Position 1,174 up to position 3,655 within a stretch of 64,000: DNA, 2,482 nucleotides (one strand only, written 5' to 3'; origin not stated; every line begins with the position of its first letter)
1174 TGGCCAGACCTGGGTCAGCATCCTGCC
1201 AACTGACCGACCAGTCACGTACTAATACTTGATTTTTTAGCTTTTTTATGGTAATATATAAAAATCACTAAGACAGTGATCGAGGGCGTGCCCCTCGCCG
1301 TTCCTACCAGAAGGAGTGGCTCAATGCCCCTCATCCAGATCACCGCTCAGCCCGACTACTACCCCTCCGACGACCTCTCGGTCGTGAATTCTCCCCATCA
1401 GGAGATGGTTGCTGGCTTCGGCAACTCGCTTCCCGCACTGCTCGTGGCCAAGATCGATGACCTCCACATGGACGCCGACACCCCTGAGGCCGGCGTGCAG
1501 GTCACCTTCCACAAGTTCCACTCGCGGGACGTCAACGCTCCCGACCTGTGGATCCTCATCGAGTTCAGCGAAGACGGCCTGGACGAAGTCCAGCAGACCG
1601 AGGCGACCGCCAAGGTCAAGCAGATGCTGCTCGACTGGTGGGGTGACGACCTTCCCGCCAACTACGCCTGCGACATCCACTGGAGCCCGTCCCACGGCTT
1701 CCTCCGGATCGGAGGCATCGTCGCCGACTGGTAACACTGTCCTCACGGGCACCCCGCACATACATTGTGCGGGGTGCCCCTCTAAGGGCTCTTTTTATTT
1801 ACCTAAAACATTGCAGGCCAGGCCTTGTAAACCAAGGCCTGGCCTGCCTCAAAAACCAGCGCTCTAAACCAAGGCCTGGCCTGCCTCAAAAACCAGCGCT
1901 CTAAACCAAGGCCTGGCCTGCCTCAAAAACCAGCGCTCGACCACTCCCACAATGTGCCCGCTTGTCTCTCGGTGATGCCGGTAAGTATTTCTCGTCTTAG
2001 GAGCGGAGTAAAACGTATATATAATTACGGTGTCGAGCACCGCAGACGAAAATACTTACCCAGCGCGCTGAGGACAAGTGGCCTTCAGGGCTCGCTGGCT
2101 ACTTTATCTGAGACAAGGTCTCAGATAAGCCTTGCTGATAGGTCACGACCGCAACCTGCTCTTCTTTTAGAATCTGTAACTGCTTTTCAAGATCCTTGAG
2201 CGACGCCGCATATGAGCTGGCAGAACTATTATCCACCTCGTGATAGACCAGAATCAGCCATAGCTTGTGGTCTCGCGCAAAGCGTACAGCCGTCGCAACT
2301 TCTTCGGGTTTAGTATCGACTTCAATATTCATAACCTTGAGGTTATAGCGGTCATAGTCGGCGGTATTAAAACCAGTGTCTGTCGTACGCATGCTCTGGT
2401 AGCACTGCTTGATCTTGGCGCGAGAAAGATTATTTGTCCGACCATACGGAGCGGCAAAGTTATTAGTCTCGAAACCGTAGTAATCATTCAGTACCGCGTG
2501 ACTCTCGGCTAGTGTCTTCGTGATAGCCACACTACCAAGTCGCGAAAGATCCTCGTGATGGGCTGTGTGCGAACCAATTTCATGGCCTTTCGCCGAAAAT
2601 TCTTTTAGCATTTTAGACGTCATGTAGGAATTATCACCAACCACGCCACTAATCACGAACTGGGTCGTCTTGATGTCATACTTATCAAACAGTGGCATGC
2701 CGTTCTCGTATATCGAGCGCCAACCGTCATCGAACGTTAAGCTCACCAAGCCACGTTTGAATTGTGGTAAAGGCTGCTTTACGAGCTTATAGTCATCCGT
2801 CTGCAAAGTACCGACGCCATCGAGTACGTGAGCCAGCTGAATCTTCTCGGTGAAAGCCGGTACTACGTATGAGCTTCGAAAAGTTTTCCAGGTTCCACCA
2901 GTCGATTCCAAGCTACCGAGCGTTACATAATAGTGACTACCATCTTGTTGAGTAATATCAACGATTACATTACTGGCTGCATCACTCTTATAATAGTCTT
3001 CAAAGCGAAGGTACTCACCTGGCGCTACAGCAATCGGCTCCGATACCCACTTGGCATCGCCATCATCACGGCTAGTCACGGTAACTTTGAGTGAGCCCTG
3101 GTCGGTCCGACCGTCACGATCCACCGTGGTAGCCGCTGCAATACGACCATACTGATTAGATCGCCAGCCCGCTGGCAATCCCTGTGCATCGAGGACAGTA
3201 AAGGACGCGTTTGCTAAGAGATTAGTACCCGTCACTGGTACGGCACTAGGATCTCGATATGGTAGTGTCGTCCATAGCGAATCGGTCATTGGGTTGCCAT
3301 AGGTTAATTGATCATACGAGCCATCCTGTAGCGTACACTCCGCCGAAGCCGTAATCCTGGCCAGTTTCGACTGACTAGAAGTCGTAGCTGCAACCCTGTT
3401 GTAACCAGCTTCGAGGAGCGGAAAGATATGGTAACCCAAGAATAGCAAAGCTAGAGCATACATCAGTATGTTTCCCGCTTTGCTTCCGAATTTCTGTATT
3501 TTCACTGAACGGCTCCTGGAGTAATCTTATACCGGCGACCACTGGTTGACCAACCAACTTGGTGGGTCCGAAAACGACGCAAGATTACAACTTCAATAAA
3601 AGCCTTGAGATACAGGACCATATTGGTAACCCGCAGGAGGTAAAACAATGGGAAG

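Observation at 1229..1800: Isolated high-GC gene (tautomerase-like?) driven by the same promoter cassette as the high-GC island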

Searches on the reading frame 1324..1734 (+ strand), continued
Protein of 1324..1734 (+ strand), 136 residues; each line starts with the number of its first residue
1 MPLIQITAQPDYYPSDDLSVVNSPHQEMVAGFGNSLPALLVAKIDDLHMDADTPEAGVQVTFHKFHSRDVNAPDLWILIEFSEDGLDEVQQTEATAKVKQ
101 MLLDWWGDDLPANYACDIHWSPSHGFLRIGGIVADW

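Call 110: fold_search(model_id=the predicted structure, library=pdb)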
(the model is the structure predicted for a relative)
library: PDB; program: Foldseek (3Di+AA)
matches with E <= 10: 763; with E <= 0.001: 4
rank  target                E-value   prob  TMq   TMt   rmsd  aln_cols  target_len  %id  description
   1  4nwr_1                1.5e-04  1.00  0.39  0.44   7.8       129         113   19  Computationally Designed Two-Component Self-Assembling Tetrahedral Cage T33-28 (released 2014-05-28)
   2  3fwu                  3.0e-04  1.00  0.39  0.45   7.9       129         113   19  Crystal structure of Leishmania major MIF1 (released 2009-03-24)
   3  4nwr_j                4.9e-04  0.99  0.38  0.44   7.9       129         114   19  Computationally Designed Two-Component Self-Assembling Tetrahedral Cage T33-28 (released 2014-05-28)
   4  5unq_B                9.9e-04  1.00  0.47  0.51   4.6       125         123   14  Crystal Structure of Pt0534 Inactivated by 2-Oxo-3-pentynoate (released 2017-11-22)
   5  8ur2_C                1.1e-03  1.00  0.45  0.56   5.3       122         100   11  Crystal Structure of macrophage migration inhibitory factor (MIF) from Trichomonas vaginalis (I41 form) (released 2023-11-08)
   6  4lkb_B                1.4e-03  1.00  0.54  0.59   3.8       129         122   12  Crystal structure of a putative 4-Oxalocrotonate Tautomerase from Nostoc sp. PCC 7120 (released 2013-07-24)
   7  5unq_A                1.4e-03  1.00  0.47  0.51   4.5       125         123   15  Crystal Structure of Pt0534 Inactivated by 2-Oxo-3-pentynoate (released 2017-11-22)
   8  6vvr_A                1.6e-03  1.00  0.46  0.50   4.5       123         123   10  Q0 fused 4-OT wild type symmetric trimer (released 2020-04-15)
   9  8ur2_D                1.8e-03  1.00  0.44  0.50   5.4       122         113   11  Crystal Structure of macrophage migration inhibitory factor (MIF) from Trichomonas vaginalis (I41 form) (released 2023-11-08)
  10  7mw7                  2.0e-03  1.00  0.49  0.55   4.2       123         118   13  Crystal structure of P1G mutant of D-dopachrome tautomerase (released 2021-08-18)
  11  8ur4_A                2.0e-03  1.00  0.46  0.53   5.4       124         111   12  Crystal Structure of macrophage migration inhibitory factor (MIF) from Trichomonas vaginalis (I4122 form) (released 2024-03-20)
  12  3fwt                  2.0e-03  1.00  0.45  0.50   4.9       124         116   14  Crystal structure of Leishmania major MIF2 (released 2009-03-17)
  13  8ur2_F                2.0e-03  1.00  0.43  0.55   5.5       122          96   11  Crystal Structure of macrophage migration inhibitory factor (MIF) from Trichomonas vaginalis (I41 form) (released 2023-11-08)
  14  9yya_D                2.1e-03  1.00  0.42  0.47   4.1       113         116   14  Macrophage Migration Inhibitory Factor 1 from Necator Americanus (released 2025-11-12)
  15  8uz4_A                2.3e-03  1.00  0.44  0.50   5.1       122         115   12  Crystal Structure of macrophage migration inhibitory factor (MIF) from Trichomonas vaginalis (Apo, P41212 form) (released 2023-12-06)
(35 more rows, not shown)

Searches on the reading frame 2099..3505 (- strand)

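Call 6: search_protein_families(library=pfam, proteins=[window:2099-3505:-], max_evalue=1)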
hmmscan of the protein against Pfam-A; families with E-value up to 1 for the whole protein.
window:2099-3505:- (468 aa): 5 families
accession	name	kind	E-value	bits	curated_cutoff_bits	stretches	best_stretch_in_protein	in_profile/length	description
PF01522.26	Polysacc_deac_1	-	6.6e-25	87.9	23.1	1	250-368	5-119/124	Polysaccharide deacetylase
PF02018.23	CBM_4_9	-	4.1e-06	27.6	25.9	1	95-224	2-127/136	Carbohydrate binding domain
PF10096.14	DUF2334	-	0.03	14.3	26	1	272-425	24-190/203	Uncharacterized protein conserved in bacteria (DUF2334)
PF01297.22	ZnuA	-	0.042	13.8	29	1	327-468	114-261/263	Zinc-uptake complex component A periplasmic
PF17726.7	DpnI_C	-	0.096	13.3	23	1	328-374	12-56/70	Dam-replacing HTH domain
